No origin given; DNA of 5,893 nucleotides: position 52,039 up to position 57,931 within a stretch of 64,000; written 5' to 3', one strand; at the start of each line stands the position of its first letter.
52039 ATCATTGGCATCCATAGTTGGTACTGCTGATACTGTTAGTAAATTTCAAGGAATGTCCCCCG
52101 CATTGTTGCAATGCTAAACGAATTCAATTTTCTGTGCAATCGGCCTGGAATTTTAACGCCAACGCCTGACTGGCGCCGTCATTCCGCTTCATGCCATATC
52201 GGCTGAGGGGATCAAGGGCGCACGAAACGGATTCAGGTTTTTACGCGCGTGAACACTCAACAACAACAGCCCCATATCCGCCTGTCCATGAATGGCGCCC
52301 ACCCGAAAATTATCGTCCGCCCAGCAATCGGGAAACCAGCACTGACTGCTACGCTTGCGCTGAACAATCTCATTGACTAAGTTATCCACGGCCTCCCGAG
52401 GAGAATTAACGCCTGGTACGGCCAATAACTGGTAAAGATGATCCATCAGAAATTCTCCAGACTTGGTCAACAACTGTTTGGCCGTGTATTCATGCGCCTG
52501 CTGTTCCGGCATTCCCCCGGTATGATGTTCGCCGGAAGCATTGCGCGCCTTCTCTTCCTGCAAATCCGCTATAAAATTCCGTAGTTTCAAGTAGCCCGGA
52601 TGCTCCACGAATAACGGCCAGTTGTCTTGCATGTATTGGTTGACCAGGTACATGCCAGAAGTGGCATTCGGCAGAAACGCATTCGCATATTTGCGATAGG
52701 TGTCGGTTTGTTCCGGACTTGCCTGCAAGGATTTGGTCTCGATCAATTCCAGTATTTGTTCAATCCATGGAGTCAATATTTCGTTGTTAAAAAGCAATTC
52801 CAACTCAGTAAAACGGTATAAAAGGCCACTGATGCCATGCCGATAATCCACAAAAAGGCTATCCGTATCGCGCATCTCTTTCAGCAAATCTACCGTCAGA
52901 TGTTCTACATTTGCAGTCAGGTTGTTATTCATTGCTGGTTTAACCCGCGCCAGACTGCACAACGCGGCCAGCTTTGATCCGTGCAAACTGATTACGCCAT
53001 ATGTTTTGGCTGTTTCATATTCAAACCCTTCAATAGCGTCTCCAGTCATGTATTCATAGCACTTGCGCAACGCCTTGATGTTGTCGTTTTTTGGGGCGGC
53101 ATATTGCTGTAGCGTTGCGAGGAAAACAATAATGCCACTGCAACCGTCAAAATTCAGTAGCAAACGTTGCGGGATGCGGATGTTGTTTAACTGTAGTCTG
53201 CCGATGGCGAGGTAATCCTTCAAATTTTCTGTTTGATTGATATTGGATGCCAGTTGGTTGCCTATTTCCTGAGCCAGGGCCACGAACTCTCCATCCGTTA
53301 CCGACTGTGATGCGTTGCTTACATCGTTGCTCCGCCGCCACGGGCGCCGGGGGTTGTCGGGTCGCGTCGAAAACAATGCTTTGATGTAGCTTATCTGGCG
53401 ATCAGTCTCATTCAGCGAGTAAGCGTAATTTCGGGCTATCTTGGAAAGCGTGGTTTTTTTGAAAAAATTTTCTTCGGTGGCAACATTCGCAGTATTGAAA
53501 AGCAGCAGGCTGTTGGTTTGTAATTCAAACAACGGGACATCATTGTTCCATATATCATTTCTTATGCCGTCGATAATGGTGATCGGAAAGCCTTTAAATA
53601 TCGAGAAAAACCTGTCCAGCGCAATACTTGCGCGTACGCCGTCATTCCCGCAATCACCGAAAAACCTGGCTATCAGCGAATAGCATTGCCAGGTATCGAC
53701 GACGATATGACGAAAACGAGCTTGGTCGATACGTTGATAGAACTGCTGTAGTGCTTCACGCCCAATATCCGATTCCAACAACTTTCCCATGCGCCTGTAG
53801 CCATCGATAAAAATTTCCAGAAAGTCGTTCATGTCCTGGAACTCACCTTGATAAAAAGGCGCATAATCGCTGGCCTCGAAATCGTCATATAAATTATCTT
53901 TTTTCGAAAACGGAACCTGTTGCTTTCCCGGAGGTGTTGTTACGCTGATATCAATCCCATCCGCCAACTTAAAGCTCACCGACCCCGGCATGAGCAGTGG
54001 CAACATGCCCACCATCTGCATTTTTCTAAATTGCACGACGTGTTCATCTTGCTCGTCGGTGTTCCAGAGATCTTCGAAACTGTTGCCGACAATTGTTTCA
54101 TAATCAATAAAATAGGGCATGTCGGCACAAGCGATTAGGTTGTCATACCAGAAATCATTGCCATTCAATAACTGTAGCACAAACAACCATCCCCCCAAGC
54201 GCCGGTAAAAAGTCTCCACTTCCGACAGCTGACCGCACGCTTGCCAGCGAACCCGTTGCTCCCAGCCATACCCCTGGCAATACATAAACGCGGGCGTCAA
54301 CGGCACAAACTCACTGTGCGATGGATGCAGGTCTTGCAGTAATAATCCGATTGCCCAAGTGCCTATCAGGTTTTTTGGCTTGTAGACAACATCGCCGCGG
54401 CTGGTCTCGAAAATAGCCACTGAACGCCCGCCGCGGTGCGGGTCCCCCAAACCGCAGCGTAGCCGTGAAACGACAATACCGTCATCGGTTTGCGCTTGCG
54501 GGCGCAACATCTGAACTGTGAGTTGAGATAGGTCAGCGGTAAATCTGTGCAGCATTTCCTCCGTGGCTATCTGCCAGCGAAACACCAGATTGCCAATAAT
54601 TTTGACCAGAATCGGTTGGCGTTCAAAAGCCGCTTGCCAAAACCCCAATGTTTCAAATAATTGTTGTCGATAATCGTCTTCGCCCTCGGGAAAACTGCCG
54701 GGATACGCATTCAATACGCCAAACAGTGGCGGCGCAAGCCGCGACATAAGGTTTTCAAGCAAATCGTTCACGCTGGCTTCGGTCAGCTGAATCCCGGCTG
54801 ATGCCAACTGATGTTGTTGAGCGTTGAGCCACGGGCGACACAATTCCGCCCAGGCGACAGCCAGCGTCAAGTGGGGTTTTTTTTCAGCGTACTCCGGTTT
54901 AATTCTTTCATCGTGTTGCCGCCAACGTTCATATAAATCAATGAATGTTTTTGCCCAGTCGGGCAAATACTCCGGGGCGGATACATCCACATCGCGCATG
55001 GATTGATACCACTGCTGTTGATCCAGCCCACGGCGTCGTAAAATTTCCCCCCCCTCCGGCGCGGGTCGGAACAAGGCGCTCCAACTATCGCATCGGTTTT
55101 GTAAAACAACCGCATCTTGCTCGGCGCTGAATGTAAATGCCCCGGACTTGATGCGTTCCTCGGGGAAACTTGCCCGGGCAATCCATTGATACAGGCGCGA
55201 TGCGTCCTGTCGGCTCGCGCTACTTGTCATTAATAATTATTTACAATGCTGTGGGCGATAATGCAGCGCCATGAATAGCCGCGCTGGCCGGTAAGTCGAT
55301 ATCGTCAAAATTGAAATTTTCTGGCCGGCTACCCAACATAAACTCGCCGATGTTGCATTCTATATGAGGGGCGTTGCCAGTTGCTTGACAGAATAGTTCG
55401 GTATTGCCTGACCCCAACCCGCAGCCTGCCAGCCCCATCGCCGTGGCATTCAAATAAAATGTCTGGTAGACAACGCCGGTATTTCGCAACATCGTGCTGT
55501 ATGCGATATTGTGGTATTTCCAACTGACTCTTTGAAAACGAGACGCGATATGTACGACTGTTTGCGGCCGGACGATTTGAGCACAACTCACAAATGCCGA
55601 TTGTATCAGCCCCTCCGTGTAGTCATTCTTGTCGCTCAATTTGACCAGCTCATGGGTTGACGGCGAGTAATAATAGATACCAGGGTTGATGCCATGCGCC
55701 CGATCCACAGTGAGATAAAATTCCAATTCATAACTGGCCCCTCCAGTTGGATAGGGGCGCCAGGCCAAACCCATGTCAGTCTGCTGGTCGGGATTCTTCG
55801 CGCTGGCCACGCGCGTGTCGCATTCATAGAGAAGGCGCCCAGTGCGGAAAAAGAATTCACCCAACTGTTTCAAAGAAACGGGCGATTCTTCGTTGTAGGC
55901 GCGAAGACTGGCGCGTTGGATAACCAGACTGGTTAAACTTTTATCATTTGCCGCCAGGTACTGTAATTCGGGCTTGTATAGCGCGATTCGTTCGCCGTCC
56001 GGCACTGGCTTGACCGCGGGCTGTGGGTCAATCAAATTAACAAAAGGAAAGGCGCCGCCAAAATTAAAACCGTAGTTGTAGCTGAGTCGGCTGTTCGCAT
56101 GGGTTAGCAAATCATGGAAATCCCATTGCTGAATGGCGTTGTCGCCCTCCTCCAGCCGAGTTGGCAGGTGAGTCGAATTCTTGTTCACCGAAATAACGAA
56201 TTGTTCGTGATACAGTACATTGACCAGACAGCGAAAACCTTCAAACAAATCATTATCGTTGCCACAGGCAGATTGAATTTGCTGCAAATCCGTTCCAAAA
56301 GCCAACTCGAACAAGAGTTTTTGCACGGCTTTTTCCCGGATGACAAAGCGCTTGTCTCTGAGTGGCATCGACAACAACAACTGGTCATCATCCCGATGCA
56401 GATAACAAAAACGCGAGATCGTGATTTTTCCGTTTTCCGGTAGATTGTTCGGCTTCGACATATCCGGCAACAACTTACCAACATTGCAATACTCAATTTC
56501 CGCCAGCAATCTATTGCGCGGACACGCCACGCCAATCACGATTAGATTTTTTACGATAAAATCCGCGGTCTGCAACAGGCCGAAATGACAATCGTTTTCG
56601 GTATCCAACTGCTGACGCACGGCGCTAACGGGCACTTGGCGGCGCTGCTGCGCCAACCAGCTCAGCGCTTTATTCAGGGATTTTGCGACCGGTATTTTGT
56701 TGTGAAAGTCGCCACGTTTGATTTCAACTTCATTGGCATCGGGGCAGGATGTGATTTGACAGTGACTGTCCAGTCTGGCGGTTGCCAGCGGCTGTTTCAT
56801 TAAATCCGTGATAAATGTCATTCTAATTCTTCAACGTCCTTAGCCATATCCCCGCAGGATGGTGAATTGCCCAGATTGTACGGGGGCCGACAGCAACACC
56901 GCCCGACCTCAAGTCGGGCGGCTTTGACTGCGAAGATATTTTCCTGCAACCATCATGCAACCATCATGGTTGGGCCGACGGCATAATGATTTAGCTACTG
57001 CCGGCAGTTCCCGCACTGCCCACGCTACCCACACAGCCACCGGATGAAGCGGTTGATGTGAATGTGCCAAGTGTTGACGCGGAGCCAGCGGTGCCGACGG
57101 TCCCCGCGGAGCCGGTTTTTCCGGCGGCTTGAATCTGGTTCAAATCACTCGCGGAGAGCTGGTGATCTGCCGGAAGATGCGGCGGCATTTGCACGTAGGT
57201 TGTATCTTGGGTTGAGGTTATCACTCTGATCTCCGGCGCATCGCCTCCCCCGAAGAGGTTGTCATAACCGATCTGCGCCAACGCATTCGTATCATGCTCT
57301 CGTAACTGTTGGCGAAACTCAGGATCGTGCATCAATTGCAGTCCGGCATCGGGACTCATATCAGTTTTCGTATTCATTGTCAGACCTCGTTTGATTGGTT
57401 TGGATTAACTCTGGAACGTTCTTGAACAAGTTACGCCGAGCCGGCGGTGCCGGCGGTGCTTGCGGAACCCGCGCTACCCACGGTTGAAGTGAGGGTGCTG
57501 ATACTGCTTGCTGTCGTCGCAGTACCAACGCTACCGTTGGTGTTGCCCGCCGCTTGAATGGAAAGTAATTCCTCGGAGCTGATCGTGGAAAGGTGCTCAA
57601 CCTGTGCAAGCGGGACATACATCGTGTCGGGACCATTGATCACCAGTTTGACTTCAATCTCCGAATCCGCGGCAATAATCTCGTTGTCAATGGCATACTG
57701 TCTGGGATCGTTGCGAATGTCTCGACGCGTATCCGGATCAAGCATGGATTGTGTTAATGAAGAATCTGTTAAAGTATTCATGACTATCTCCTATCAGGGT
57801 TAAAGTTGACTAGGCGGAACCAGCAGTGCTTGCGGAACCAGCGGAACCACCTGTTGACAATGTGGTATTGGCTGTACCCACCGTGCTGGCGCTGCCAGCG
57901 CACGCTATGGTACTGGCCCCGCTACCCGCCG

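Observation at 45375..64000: Candidate novel RiPP system: NHLP-leader precursors plus two PatD-like YcaO heterocyclases, a SagB/ThcOx oxidase and a LanM-like enzyme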

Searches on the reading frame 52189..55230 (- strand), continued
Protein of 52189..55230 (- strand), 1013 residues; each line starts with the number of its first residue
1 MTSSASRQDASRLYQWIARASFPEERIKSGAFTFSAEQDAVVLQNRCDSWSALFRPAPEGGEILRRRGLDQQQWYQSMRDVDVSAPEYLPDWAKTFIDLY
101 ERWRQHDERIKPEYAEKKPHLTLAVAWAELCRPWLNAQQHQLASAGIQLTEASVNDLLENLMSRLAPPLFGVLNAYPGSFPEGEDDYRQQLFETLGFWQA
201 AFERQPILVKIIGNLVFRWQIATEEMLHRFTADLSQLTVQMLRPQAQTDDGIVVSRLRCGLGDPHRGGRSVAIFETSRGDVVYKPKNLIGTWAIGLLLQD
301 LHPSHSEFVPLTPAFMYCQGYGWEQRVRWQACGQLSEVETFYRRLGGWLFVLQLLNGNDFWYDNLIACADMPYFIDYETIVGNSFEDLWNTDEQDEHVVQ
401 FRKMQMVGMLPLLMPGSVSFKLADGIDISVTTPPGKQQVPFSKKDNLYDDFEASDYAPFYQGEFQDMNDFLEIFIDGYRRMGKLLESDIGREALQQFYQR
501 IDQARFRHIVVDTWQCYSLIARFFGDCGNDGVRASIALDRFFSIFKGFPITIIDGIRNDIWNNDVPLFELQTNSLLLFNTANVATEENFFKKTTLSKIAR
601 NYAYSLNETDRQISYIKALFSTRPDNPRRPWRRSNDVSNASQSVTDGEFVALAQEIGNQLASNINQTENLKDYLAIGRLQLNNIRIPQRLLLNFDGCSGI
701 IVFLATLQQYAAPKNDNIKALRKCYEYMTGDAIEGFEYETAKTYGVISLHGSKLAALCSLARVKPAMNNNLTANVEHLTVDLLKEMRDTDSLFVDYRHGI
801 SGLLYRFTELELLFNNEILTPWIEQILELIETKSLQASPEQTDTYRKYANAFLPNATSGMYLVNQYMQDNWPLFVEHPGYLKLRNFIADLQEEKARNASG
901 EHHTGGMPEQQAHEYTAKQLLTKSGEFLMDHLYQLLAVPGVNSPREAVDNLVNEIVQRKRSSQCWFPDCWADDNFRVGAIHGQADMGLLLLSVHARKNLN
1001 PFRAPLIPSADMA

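Call 49: fold_search(model_id=the predicted structure, library=pdb)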
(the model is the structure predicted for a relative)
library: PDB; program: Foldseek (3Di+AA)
matches with E <= 10: 316; with E <= 0.001: 2
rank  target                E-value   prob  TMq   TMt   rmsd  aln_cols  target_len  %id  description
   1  6st5                  3.0e-24  1.00  0.59  0.64   8.9      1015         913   15  crystal structure of LicM2 (released 2022-08-10)
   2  5dzt                  2.8e-20  1.00  0.48  0.54  13.7       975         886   14  Crystal structure of class II lanthipeptide synthetase CylM in complex with AMP (released 2015-10-14)
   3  8cav_A                2.9e-02  0.72  0.19  0.21  19.9       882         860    9  Discovery of the lanthipeptide Curvocidin and structural insights into its trifunctional synthetase CuvL (released 2023-06-14)
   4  7b9l_B                6.9e-02  0.35  0.11  0.24  15.0       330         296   13  MEK1 in complex with compound 23 (released 2021-03-03)
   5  9l3r_A                1.0e-01  0.35  0.14  0.15  20.2       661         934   10  Human PI3KDELTA in complex with Zandelisib (released 2025-06-11)
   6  3dv3                  1.2e-01  0.33  0.11  0.25  14.1       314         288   14  MEK1 with PF-04622664 Bound (released 2009-07-21)
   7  6pp9_B                1.2e-01  0.25  0.11  0.23  15.3       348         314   16  Crystal structure of BRAF:MEK1 complex (released 2019-10-09)
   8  7b7r_B                1.3e-01  0.23  0.11  0.23  15.3       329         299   14  MEK1 in complex with compound 4 (released 2021-03-03)
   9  3vvh_A                1.6e-01  0.20  0.10  0.22  14.4       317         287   13  X-ray structure of the human mitogen-activated protein kinase kinase 1 (MEK1) in complex with an inhibitor and MgATP (released 2013-08-28)
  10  7b94_B                1.6e-01  0.21  0.11  0.23  15.2       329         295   14  MEK1 in complex with compound 6 (released 2021-03-03)
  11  9axm_C                1.8e-01  0.28  0.11  0.26  12.9       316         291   12  Crystal structure of ARAF/MEK1 complex with NST-628 and a RAF dimer (released 2024-04-17)
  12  5uxb_A                1.9e-01  0.25  0.10  0.25  16.0       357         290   14  Crystal structure of macrolide 2'-phosphotransferase MphH from Brachybacterium faecium, apoenzyme (released 2017-07-26)
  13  3e8n                  2.0e-01  0.23  0.11  0.24  14.4       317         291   14  X-ray structure of the human mitogen-activated protein kinase kinase 1 (MEK1) complexed with a potent inhibitor RDEA119  (released 2009-09-01)
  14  2x6j_A                2.6e-01  0.25  0.13  0.23  19.5       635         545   11  THE CRYSTAL STRUCTURE OF THE DROSOPHILA CLASS III PI3-KINASE VPS34 IN COMPLEX WITH PIK-93 (released 2010-04-07)
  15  6q0j_C                2.7e-01  0.16  0.10  0.22  15.5       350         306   15  Structure of a MAPK pathway complex (released 2019-10-09)
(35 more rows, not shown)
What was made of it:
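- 52189..55230 (-): LanMbC-type dehydratase: DUF4135 kinase/lyase domain fused to a zinc-less LanC-like domain. The model matches LicM2 (E 3e-24) and CylM (E 3e-20) over the full length (call 49).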

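Call 56: find_homologous_proteins(query=A1, max_evalue=1e-30)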
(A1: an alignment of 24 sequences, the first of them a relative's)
Query A1 (24 sequences) (1013 aa, profile of the alignment): 73 proteins with E <= 1e-30 among 8000 candidates.
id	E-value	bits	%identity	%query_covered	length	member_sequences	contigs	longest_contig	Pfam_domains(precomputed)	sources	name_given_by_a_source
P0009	0.0e+0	1330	48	98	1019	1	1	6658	PF13575.13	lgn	-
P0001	0.0e+0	1324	100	100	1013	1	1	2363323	PF13575.13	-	-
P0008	0.0e+0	1324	48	99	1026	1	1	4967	PF13575.13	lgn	-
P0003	0.0e+0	1321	58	99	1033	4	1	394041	PF13575.13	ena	-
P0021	0.0e+0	1309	31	98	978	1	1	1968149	PF13575.13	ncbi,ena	-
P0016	0.0e+0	1304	30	98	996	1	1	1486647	PF13575.13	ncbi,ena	-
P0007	0.0e+0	1304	48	99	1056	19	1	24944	PF13575.13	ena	-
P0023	0.0e+0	1302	30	98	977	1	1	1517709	PF13575.13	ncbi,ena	-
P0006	0.0e+0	1296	48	99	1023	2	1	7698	PF13575.13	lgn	-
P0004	0.0e+0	1291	56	99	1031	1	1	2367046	PF13575.13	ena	-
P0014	0.0e+0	1289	33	99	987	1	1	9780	PF13575.13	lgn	-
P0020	0.0e+0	1285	31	98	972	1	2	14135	PF13575.13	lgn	-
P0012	0.0e+0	1281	46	98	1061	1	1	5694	PF13575.13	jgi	-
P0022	0.0e+0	1278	31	98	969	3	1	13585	PF13575.13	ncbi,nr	ncbi:Lanthionine biosynthesis protein LanM [uncultured Candidatus Thioglobus sp.]|nr:Lanthionine bio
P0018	0.0e+0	1276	32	98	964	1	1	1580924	PF13575.13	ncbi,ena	-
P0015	0.0e+0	1230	31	98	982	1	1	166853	PF13575.13,PF05147.20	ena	-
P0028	7.1e-93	331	27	69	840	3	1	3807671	PF13575.13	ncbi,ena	-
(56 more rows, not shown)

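Call 57: find_encoding_contigs(protein=P0028, flank=10000, max_places=1)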
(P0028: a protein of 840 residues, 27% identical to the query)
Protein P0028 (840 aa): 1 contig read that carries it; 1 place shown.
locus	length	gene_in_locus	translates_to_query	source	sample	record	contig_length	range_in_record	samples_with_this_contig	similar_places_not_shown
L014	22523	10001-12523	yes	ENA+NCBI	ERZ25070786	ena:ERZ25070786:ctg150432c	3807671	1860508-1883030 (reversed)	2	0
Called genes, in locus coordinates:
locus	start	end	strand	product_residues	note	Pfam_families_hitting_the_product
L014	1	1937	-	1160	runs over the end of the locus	PF03160:Calx-beta (faint)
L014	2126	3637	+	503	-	-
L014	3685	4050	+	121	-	-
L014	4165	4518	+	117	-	-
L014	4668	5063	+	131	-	-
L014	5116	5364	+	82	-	-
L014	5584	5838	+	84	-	-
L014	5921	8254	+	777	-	PF02624:YcaO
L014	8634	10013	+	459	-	PF22767:ThcOx (weak), PF00881:Nitroreductase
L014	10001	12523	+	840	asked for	PF13575:DUF4135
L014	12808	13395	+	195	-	PF12760:Zn_ribbon_IS1595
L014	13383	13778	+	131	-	-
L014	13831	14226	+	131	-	-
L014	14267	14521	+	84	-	-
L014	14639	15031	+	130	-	-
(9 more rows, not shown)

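Call 58: find_encoding_contigs(protein=P0015, flank=10000, max_places=1)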
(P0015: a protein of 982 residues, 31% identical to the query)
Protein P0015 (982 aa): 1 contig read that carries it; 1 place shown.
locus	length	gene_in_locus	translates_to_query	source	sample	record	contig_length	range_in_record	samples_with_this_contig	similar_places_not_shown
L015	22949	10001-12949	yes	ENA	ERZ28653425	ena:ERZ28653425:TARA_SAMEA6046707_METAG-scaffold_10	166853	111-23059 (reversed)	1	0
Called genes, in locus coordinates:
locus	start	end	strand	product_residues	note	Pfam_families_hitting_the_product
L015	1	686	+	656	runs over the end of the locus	PF02824:TGS, PF07973:tRNA_SAD, PF00587:tRNA-synt_2b, PF03129:HGTP_anticodon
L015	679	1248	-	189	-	-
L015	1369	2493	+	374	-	PF05970:PIF1 (weak), PF13245:AAA_19, PF13604:AAA_30, PF01443:Viral_helicase1 (weak), PF13538:UvrD_C_2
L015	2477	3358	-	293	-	PF11927:HODM_asu-like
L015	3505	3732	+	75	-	-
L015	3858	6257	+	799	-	PF02624:YcaO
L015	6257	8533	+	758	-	PF02624:YcaO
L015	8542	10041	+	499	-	PF22767:ThcOx, PF00881:Nitroreductase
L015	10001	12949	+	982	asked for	PF13575:DUF4135, PF05147:LANC_like (weak)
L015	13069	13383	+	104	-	-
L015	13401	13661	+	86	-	-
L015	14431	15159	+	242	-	PF03740:PdxJ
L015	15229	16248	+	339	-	PF02826:2-Hacid_dh_C (faint), PF03807:F420_oxidored (weak), PF07991:KARI_N, PF01450:KARI_C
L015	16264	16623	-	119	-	-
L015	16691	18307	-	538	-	PF01039:Carboxyl_trans, PF03255:ACCA (faint)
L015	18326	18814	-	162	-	PF03652:RuvX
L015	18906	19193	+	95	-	PF20977:GatF (faint), PF02686:GatC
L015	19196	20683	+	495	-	PF01425:Amidase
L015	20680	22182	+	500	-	PF02934:GatB_N, PF02637:GatB_Yqey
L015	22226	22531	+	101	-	-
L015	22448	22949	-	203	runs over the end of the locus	?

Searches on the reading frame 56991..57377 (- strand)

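Call 4: search_protein_families(library=pfam, proteins=[window:56991-57377:-], max_evalue=0.01)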
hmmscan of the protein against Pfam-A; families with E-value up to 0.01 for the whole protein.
window:56991-57377:- (128 aa): 0 families

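Call 5: search_protein_families(library=ncbifam, proteins=[window:56991-57377:-], max_evalue=0.01)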
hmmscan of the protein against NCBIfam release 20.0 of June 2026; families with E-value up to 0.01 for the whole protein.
window:56991-57377:- (128 aa): 3 families
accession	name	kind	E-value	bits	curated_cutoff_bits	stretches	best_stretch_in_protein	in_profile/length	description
NF033482.1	RiPP_thiocil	subfamily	0.00012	22.3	25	1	74-117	8-48/48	thiocillin family RiPP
NF038399.1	NH_RiPP_Os17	domain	0.005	16.9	40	0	15-39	10-34/63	Os1348 family NHLP clan protein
NF038313.3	HisXaaSer_A4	exception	0.0098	16.8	55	0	77-127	37-92/93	His-Xaa-Ser repeat protein HxsA4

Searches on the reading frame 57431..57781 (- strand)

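Call 4: search_protein_families(library=pfam, proteins=[window:57431-57781:-], max_evalue=0.01)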
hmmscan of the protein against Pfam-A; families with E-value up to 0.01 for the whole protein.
window:57431-57781:- (116 aa): 0 families

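Call 5: search_protein_families(library=ncbifam, proteins=[window:57431-57781:-], max_evalue=0.01)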
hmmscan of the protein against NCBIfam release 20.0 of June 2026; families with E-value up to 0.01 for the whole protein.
window:57431-57781:- (116 aa): 1 family
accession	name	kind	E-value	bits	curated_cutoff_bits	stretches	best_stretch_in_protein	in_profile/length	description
NF033482.1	RiPP_thiocil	subfamily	0.00056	20.1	25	1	77-111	14-48/48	thiocillin family RiPP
